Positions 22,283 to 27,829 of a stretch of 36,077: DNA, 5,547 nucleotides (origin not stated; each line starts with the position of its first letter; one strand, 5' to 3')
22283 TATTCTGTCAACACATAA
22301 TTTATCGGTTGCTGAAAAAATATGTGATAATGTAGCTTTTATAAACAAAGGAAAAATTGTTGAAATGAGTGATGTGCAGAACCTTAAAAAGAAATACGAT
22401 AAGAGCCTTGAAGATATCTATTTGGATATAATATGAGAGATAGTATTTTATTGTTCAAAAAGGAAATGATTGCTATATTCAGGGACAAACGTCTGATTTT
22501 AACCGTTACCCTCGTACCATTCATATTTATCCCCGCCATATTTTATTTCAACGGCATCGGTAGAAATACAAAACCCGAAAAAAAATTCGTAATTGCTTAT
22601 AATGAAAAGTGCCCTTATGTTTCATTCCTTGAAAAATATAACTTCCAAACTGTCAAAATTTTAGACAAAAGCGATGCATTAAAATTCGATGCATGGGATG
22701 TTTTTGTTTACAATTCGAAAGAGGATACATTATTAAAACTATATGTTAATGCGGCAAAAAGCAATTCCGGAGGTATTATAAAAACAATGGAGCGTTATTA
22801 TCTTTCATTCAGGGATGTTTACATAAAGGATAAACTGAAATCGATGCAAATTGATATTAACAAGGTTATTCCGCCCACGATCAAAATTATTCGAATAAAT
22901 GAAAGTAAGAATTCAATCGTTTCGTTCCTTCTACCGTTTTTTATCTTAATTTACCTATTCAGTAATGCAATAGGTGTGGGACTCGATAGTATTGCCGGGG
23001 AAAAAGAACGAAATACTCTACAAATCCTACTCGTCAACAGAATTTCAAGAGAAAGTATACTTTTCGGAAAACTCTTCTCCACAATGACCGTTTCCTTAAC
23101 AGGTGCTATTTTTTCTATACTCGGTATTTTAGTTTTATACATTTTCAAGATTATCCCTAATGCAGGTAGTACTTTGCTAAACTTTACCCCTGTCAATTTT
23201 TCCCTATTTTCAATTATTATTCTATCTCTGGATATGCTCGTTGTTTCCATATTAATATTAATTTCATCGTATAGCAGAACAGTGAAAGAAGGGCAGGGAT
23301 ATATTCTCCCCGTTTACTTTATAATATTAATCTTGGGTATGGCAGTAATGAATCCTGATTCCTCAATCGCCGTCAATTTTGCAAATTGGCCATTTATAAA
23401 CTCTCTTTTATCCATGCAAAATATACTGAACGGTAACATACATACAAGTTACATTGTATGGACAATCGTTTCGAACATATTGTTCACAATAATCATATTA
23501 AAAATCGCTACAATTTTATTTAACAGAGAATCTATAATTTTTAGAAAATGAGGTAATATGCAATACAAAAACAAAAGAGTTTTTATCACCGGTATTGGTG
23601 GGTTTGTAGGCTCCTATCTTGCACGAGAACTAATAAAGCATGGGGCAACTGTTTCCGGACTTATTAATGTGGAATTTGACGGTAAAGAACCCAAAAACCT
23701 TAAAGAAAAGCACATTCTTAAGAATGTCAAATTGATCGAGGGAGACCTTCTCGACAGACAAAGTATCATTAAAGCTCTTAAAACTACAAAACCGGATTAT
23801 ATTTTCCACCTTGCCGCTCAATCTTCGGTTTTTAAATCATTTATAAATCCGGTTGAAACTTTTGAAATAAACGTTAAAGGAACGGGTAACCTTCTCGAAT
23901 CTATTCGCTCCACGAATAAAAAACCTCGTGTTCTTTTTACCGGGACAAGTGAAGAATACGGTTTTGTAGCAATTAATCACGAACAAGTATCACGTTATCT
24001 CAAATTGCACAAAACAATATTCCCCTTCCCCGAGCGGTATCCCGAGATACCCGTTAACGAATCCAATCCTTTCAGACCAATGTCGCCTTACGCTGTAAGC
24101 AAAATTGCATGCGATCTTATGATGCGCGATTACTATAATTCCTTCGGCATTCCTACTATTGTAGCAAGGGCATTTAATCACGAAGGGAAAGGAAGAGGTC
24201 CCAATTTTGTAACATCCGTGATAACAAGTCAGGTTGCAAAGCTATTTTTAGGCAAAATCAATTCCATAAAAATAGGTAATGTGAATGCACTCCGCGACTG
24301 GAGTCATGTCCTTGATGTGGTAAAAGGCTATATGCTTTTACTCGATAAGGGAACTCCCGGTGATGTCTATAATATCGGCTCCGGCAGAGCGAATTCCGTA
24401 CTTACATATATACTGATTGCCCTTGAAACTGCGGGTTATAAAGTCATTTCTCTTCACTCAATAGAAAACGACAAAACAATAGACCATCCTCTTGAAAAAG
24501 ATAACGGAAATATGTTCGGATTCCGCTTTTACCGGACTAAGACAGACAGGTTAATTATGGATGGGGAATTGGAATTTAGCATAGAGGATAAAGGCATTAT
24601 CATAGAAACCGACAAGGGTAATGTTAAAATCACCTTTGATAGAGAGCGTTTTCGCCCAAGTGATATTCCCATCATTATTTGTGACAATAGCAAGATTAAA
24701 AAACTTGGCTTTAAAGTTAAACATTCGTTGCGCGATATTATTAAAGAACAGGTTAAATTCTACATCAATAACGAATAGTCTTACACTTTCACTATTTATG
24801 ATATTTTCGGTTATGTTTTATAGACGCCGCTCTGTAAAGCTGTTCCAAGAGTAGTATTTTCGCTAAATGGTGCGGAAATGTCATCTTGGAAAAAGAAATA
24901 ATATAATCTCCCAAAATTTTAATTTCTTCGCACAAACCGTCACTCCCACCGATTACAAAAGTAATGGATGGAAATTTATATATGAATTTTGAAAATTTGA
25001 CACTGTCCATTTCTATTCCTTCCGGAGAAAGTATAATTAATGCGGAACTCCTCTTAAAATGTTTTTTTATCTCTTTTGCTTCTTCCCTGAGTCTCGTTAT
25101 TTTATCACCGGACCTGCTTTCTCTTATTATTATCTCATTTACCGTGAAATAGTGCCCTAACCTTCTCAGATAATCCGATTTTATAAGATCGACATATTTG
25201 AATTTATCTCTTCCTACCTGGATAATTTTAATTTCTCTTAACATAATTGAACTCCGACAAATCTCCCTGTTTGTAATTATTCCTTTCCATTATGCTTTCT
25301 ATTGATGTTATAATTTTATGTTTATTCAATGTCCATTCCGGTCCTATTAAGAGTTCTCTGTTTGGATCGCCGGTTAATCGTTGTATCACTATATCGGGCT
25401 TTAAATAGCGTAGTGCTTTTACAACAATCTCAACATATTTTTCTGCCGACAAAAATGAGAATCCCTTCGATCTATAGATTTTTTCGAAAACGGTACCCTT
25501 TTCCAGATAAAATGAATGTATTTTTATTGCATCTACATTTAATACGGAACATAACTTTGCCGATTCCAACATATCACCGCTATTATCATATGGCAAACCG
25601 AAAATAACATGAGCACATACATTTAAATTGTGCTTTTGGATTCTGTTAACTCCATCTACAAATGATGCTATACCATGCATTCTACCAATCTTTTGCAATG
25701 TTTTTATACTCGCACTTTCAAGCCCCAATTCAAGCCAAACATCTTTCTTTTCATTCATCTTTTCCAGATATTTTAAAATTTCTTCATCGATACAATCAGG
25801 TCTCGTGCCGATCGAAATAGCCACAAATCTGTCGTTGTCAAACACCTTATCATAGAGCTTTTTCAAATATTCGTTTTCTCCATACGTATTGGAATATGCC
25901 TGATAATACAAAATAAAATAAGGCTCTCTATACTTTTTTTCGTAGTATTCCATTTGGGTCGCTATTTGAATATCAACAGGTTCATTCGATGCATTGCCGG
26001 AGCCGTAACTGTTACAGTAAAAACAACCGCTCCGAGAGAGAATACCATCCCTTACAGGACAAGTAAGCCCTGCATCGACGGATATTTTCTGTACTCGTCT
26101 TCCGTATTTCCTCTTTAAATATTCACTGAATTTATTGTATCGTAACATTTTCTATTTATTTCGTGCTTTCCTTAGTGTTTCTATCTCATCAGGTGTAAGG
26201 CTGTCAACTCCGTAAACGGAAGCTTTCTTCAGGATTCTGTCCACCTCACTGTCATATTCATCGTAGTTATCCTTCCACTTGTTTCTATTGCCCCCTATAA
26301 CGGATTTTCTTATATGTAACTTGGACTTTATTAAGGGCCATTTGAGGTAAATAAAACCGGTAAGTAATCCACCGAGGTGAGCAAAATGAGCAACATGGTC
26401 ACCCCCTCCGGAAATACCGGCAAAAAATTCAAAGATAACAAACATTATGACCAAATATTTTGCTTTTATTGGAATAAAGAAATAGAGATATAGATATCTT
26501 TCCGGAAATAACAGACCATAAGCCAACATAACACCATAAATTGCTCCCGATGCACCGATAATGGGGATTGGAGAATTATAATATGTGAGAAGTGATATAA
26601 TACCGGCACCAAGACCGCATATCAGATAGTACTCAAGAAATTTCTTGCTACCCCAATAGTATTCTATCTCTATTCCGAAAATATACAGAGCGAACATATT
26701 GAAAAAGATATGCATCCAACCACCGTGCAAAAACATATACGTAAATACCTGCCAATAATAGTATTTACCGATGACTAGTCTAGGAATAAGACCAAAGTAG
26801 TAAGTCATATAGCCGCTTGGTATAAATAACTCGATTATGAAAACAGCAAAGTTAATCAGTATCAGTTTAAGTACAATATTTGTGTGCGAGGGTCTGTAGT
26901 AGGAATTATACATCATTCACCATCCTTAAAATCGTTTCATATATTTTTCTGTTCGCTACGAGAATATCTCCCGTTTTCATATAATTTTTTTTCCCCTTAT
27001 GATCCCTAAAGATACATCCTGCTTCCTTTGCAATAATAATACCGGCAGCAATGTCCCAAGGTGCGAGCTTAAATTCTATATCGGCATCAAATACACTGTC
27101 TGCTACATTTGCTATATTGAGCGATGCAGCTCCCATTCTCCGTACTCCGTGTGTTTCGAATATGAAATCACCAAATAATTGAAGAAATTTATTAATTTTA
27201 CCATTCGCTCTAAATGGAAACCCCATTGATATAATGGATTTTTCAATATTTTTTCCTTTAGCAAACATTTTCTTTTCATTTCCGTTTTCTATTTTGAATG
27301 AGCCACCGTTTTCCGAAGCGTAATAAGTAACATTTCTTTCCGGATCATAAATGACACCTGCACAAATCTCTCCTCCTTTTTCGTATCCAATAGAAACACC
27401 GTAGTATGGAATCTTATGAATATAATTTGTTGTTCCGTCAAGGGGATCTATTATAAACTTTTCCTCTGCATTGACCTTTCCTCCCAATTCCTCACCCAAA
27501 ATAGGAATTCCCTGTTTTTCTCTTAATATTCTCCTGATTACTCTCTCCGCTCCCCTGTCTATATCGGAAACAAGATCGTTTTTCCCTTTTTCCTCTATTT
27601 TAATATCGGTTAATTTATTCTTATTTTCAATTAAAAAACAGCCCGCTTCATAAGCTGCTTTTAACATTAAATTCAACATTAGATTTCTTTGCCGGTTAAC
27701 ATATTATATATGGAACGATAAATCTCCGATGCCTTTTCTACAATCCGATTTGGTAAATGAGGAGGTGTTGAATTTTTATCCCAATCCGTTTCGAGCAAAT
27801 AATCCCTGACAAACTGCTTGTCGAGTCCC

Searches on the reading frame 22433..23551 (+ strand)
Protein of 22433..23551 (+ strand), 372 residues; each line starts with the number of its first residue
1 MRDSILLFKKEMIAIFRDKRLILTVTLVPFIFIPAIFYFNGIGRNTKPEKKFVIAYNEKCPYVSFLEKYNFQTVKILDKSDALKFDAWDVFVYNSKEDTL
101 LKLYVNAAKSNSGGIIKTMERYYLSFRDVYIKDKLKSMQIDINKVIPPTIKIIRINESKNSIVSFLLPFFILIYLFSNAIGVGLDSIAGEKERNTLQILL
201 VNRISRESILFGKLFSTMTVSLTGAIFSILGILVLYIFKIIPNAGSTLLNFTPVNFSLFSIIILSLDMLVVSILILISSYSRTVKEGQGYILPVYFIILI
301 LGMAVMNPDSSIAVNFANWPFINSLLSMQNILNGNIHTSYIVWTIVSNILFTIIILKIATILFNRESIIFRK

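Call 26: search_protein_families(library=pfam, proteins=[window:22433-23551:+], max_evalue=0.0001)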
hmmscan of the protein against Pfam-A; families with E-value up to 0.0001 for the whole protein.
window:22433-23551:+ (372 aa): 2 families
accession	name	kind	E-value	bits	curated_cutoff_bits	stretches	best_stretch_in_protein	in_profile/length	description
PF12679.13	ABC2_membrane_2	-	1.1e-18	68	27.2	1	7-366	3-281/283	ABC-2 family transporter protein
PF12698.13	ABC2_membrane_3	-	4.5e-18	65.9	31.6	1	19-359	1-345/347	ABC-2 family transporter protein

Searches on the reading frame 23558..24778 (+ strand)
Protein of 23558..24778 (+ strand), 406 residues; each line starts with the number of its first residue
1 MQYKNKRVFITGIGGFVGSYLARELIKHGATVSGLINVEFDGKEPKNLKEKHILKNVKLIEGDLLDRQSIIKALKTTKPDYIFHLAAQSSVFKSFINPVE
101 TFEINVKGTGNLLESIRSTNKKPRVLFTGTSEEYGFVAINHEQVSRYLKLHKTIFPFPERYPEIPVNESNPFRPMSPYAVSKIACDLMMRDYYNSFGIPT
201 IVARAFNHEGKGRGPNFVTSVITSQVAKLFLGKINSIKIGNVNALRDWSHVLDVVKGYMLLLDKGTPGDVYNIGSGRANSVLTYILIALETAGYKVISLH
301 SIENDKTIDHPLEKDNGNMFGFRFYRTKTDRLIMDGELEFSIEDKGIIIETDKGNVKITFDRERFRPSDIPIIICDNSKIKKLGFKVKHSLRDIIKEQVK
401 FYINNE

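Call 26: search_protein_families(library=pfam, proteins=[window:23558-24778:+], max_evalue=0.0001)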
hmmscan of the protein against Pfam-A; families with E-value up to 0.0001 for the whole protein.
window:23558-24778:+ (406 aa): 7 families
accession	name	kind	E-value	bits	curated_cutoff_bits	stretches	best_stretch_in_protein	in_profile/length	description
PF16363.11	GDP_Man_Dehyd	-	1.3e-77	261.9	27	2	9-138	1-137/332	GDP-mannose 4,6 dehydratase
PF01370.27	Epimerase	-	4.3e-58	197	20.9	1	8-274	1-240/240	NAD dependent epimerase/dehydratase family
PF01073.25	3Beta_HSD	-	5.7e-12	45.7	22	1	10-130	2-116/280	3-beta hydroxysteroid dehydrogenase/isomerase family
PF02719.21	Polysacc_synt_2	-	1.3e-10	41.4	20.2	1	8-120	1-119/293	Polysaccharide biosynthesis protein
PF07993.18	NAD_binding_4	-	3.4e-08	33.4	20.1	1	10-204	1-203/258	Male sterility protein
PF04321.23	RmlD_sub_bind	-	1.1e-07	31.7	27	1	7-118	2-91/287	RmlD substrate binding domain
PF05368.20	NmrA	-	5e-05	23.5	27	1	5-77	2-70/298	NmrA-like family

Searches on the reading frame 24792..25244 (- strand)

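Call 26: search_protein_families(library=pfam, proteins=[window:24792-25244:-], max_evalue=0.0001)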
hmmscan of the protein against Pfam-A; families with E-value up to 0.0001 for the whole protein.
window:24792-25244:- (150 aa): 1 family
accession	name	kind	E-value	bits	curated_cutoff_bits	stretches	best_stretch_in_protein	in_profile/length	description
PF02590.22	SPOUT_MTase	-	2e-38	132.2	27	1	4-149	2-154/154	Predicted SPOUT methyltransferase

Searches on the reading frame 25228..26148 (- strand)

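Call 26: search_protein_families(library=pfam, proteins=[window:25228-26148:-], max_evalue=0.0001)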
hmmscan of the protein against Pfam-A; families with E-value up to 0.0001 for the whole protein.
window:25228-26148:- (306 aa): 2 families
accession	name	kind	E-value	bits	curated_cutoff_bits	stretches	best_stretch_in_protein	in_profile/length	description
PF16199.10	Radical_SAM_C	-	1.9e-23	82.8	31.9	1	205-289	1-85/85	Radical_SAM C-terminal domain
PF04055.27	Radical_SAM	-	4.7e-14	53.3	29.5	1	41-199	10-165/166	Radical SAM superfamily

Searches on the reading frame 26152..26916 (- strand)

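Call 26: search_protein_families(library=pfam, proteins=[window:26152-26916:-], max_evalue=0.0001)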
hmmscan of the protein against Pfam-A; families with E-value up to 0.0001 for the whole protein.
window:26152-26916:- (254 aa): 2 families
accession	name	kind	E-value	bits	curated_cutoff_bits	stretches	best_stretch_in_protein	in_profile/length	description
PF01694.28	Rhomboid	-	1.8e-32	112.9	22.6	1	54-190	4-136/143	Rhomboid domain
PF08551.15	DUF1751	-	7.2e-08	33.4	22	1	52-113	6-67/99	Eukaryotic integral membrane protein (DUF1751)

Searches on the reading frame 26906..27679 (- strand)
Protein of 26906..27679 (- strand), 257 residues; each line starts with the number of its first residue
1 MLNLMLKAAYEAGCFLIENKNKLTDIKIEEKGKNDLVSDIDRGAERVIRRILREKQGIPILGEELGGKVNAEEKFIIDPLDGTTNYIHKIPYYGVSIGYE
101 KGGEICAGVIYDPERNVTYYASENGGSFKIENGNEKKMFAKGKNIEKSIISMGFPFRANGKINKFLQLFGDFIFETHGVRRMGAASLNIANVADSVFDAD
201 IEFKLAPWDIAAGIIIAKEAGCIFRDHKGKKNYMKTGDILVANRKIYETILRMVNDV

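Call 26: search_protein_families(library=pfam, proteins=[window:26906-27679:-], max_evalue=0.0001)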
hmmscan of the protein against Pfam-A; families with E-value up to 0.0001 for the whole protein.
window:26906-27679:- (257 aa): 1 family
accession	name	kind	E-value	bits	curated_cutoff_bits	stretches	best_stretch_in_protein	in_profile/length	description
PF00459.30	Inositol_P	-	5.1e-49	167.6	27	1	6-255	10-267/271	Inositol monophosphatase family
